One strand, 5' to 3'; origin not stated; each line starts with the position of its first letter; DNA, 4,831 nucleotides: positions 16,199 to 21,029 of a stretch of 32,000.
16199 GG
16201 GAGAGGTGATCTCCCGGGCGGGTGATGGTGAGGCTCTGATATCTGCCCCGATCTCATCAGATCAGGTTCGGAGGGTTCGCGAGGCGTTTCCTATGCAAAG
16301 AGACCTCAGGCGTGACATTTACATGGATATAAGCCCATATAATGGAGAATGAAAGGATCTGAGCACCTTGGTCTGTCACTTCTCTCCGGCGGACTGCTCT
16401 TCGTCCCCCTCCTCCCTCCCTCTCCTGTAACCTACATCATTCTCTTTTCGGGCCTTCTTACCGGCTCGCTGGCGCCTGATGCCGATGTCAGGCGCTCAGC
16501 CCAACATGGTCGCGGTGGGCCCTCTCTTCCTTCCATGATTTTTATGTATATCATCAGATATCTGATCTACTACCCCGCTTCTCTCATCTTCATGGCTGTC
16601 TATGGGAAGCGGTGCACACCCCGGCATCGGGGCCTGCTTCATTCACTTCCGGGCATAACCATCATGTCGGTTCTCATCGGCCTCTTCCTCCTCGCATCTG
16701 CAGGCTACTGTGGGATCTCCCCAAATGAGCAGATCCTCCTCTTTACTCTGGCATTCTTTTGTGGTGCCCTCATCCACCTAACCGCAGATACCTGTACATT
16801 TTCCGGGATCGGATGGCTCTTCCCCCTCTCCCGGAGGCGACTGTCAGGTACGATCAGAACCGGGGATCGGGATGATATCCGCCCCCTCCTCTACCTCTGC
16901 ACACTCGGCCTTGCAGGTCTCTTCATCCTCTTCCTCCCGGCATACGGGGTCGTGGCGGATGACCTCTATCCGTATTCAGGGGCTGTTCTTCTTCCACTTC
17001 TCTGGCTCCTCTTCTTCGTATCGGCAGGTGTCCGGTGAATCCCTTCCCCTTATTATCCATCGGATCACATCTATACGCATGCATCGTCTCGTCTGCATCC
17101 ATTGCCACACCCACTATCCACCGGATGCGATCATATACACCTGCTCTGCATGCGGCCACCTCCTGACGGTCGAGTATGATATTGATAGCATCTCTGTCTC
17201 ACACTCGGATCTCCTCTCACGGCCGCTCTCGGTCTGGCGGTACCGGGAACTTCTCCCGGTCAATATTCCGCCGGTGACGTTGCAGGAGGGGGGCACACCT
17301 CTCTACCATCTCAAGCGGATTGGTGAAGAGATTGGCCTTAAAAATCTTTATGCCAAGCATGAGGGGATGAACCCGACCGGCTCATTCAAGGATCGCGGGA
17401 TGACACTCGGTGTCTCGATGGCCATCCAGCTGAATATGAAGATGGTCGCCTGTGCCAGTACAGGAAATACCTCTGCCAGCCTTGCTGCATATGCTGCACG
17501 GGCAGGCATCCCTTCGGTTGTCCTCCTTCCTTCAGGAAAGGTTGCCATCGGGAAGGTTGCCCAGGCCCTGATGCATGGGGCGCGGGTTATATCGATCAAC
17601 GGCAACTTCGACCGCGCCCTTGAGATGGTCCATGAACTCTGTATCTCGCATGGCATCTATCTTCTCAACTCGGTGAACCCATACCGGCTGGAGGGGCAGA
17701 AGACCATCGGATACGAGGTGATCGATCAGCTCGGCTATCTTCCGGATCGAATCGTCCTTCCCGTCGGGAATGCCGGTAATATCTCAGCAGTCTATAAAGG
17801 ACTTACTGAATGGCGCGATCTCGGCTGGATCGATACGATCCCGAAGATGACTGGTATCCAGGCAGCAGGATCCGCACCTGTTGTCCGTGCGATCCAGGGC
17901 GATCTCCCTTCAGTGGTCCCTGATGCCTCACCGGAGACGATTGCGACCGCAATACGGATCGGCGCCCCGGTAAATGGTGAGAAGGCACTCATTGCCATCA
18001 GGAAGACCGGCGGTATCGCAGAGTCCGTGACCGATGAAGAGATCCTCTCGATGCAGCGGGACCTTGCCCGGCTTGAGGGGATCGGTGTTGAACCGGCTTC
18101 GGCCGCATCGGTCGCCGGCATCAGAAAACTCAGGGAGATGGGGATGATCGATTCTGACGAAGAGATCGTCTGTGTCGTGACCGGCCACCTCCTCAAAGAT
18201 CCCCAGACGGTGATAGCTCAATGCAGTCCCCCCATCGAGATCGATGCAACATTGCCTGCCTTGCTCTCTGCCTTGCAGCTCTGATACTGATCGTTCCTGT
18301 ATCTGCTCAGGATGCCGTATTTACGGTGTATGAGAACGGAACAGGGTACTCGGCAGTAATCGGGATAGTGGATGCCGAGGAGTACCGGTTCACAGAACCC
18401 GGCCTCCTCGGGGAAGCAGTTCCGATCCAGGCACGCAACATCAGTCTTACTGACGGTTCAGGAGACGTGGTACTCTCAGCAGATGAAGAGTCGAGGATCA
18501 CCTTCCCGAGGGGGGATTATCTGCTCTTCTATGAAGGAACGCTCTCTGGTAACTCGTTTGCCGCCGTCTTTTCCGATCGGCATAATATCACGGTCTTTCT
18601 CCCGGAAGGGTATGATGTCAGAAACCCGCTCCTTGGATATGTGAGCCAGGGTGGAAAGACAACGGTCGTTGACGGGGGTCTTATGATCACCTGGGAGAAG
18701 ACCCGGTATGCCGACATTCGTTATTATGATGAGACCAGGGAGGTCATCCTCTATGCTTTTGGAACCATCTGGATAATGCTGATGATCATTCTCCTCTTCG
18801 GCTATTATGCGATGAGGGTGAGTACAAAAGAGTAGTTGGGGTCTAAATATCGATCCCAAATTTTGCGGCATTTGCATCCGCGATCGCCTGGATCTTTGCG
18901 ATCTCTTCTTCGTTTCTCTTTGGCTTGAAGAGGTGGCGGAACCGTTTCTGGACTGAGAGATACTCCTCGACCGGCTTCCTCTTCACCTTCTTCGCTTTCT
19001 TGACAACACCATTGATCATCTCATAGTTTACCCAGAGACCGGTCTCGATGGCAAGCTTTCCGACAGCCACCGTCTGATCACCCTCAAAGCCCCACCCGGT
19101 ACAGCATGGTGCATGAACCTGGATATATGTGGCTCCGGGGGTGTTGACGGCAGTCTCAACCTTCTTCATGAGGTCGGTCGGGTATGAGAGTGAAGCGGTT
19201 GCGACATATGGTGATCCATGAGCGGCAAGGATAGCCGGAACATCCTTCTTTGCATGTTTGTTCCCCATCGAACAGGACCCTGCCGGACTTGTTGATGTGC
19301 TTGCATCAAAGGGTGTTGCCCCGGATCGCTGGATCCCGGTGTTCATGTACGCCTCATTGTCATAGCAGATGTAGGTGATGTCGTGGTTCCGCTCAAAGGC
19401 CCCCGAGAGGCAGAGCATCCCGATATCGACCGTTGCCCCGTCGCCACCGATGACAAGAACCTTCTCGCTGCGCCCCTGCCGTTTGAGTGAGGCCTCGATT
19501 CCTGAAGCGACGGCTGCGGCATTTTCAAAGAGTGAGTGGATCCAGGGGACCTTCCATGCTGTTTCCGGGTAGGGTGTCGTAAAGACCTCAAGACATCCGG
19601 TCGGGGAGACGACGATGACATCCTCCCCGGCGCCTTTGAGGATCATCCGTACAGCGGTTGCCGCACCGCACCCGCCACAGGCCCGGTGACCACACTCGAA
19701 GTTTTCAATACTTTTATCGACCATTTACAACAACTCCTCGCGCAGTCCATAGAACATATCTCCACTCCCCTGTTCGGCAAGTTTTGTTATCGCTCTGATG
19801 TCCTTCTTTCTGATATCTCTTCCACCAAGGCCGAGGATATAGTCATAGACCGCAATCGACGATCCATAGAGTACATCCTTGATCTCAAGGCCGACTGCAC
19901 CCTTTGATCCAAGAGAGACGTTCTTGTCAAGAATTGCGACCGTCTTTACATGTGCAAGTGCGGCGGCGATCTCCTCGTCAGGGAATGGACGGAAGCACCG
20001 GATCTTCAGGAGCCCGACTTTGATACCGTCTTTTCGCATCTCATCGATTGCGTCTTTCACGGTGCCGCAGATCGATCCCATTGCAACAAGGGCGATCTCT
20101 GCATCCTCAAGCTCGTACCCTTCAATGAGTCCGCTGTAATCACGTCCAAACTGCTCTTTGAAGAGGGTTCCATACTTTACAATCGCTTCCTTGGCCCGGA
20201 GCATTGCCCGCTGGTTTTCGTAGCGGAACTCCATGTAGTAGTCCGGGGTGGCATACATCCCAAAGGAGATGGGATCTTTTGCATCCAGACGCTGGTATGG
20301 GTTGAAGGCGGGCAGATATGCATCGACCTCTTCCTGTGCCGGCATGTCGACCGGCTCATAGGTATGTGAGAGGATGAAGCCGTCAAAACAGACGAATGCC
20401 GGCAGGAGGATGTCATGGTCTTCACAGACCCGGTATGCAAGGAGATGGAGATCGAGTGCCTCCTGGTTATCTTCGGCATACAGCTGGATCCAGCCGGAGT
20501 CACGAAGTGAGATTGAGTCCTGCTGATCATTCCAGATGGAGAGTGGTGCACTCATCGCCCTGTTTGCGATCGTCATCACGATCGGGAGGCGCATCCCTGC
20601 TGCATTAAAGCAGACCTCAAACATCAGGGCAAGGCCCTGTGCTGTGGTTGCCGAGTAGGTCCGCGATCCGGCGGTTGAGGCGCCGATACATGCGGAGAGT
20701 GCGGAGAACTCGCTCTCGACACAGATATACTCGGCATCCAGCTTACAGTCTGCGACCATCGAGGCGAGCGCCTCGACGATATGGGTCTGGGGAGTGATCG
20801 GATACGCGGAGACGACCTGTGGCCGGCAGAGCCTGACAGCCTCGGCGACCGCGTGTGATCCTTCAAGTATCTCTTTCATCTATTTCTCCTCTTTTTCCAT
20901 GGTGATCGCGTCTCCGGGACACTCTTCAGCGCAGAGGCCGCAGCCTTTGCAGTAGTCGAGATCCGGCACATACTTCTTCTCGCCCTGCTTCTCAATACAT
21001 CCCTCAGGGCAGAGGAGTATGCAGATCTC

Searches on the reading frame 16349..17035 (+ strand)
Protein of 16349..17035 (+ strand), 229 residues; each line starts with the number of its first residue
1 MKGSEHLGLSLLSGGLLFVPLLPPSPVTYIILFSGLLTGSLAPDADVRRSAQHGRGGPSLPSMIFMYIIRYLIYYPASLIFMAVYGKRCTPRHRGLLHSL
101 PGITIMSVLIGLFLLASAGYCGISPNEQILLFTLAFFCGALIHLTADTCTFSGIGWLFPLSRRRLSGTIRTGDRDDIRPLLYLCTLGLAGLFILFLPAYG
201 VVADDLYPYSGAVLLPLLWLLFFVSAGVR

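Call 42: search_protein_families(library=pfam, proteins=[window:16349-17035:+], max_evalue=0.001)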
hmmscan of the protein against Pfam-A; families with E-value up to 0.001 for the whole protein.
window:16349-17035:+ (229 aa): 1 family
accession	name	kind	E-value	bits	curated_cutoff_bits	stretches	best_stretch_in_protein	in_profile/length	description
PF04307.19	YdjM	-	1.3e-18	67.5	29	1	1-182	1-143/176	YdjM inner membrane protein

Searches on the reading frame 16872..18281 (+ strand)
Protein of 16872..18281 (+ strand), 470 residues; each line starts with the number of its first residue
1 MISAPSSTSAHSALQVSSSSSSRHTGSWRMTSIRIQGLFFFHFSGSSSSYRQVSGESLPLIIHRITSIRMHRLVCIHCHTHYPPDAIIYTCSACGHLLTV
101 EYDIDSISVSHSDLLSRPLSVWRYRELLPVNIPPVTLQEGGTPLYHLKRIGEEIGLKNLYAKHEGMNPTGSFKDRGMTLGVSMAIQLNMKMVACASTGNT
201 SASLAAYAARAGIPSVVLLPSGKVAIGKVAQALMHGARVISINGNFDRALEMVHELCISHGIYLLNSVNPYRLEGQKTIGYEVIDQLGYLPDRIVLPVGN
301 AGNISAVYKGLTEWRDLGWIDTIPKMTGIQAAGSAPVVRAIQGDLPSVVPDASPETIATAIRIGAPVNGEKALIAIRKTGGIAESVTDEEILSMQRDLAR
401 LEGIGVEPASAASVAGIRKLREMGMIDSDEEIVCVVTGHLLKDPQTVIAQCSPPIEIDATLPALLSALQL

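Call 42: search_protein_families(library=pfam, proteins=[window:16872-18281:+], max_evalue=0.001)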
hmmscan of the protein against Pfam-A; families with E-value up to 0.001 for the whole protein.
window:16872-18281:+ (470 aa): 1 family
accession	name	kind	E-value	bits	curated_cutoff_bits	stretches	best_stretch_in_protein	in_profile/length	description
PF00291.31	PALP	-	1.2e-79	268.2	35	1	135-438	1-295/295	Pyridoxal-phosphate dependent enzyme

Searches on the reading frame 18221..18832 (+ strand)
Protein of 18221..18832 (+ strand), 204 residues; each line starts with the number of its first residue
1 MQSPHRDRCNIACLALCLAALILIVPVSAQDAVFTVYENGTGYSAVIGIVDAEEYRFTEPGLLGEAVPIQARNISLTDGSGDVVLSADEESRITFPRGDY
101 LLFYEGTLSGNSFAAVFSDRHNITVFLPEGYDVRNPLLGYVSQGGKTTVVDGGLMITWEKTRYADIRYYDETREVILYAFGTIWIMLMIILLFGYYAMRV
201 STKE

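Call 42: search_protein_families(library=pfam, proteins=[window:18221-18832:+], max_evalue=0.001)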
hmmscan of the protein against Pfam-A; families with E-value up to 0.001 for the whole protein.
window:18221-18832:+ (204 aa): 1 family
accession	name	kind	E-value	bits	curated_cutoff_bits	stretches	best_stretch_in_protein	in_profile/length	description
PF19119.5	DUF5803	-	2.6e-12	47.2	25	1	30-200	3-181/196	Family of unknown function (DUF5803)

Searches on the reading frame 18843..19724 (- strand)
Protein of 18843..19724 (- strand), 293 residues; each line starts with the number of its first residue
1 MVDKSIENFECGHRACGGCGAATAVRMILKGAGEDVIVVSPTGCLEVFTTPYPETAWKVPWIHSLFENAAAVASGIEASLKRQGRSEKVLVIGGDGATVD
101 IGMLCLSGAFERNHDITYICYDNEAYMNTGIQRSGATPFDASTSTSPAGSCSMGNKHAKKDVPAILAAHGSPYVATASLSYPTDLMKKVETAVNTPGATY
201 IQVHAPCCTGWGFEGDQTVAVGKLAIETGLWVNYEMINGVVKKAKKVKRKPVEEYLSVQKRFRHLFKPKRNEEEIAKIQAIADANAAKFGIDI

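Call 42: search_protein_families(library=pfam, proteins=[window:18843-19724:-], max_evalue=0.001)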
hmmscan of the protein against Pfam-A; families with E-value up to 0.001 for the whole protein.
window:18843-19724:- (293 aa): 1 family
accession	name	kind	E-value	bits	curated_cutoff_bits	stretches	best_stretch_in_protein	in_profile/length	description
PF02775.26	TPP_enzyme_C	-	1.4e-20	74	21.9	1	42-203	2-151/151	Thiamine pyrophosphate enzyme, C-terminal TPP binding domain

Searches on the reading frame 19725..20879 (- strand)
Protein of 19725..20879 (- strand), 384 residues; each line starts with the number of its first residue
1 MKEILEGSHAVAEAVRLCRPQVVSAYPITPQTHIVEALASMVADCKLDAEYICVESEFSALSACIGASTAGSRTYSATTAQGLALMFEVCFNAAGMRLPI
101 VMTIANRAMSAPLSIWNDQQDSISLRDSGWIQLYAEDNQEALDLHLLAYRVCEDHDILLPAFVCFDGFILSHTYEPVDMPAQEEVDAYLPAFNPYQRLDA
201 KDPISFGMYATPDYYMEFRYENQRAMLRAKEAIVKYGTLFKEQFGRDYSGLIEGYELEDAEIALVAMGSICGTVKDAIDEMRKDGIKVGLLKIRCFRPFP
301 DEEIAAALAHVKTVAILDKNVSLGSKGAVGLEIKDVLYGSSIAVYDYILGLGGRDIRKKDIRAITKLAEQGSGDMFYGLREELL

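Call 42: search_protein_families(library=pfam, proteins=[window:19725-20879:-], max_evalue=0.001)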
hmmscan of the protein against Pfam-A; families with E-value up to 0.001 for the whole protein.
window:19725-20879:- (384 aa): 3 families
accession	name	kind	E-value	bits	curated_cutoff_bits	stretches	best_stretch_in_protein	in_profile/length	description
PF01855.24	POR_N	-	3.4e-71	240.1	27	1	14-236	2-229/231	Pyruvate flavodoxin/ferredoxin oxidoreductase, thiamine diP-bdg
PF17147.9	PFOR_II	-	3.6e-34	117.6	27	1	260-361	1-102/102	Pyruvate:ferredoxin oxidoreductase core domain II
PF02780.25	Transketolase_C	-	1.9e-07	31.4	25.9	1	258-327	8-77/124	Transketolase, C-terminal domain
